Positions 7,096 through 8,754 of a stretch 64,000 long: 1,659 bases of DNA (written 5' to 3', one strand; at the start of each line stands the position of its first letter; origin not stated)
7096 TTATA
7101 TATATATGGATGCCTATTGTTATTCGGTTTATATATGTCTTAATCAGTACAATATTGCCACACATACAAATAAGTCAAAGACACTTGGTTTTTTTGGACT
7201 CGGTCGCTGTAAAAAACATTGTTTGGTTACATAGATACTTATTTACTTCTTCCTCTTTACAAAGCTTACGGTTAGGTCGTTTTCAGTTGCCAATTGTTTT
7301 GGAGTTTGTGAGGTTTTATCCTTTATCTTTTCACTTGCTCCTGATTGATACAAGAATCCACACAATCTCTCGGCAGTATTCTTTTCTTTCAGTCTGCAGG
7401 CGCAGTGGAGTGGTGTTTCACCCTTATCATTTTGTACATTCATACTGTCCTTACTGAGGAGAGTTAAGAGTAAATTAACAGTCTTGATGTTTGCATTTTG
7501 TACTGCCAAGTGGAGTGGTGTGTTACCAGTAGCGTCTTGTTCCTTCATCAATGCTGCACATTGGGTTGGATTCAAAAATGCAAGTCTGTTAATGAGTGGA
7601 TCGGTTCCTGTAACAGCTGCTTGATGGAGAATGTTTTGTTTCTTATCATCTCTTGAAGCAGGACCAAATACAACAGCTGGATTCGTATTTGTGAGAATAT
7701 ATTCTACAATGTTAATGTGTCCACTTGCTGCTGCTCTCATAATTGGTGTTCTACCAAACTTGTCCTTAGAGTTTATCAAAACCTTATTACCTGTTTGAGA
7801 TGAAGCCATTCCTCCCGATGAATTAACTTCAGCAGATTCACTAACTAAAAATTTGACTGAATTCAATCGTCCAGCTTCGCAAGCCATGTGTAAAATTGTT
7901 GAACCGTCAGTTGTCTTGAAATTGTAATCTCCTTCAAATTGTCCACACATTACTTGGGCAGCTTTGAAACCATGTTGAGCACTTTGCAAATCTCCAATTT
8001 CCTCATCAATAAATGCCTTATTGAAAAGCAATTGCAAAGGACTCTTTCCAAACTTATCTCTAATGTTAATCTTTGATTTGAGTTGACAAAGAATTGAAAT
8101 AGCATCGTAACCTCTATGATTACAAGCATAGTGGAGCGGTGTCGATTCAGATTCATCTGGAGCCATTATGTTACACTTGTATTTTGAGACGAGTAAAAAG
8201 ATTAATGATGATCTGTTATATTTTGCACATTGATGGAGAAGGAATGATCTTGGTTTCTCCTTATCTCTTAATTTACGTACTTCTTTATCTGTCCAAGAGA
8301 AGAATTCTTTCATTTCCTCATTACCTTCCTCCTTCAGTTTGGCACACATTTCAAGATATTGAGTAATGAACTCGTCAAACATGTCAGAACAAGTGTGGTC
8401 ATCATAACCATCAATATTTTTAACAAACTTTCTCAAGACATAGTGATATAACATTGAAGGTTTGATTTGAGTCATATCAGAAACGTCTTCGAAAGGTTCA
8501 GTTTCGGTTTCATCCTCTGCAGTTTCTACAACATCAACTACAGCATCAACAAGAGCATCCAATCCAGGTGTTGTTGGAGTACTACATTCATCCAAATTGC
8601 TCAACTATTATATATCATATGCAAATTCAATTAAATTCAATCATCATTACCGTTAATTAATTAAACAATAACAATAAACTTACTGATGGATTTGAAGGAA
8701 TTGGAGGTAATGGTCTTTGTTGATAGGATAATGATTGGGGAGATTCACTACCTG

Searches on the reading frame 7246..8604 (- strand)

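Call 26: search_protein_families(library=pfam, proteins=[window:7246-8604:-], max_evalue=0.001)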
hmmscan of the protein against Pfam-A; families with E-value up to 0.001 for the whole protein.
window:7246-8604:- (453 aa): 6 families
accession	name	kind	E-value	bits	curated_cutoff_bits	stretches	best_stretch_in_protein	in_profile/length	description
PF12796.13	Ank_2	-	3.7e-41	140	27.3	5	211-306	7-82/90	Ankyrin repeats (3 copies)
PF00023.36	Ank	-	2.3e-32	109.7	21.1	2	360-380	2-22/33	Ankyrin repeat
PF13606.12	Ank_3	-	8.6e-26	87.2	22.3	0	283-305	1-23/30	Ankyrin repeat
PF13857.12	Ank_5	-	7.3e-25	87.2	27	2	144-192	7-55/56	Ankyrin repeats (many copies)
PF13637.12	Ank_4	-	3.2e-22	78.6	22.7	1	238-303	1-49/50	Ankyrin repeats (many copies)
PF24521.3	Ank_KRIT1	-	0.00063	19.9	80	0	267-411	4-134/149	KRIT1 ankyrin-repeats domain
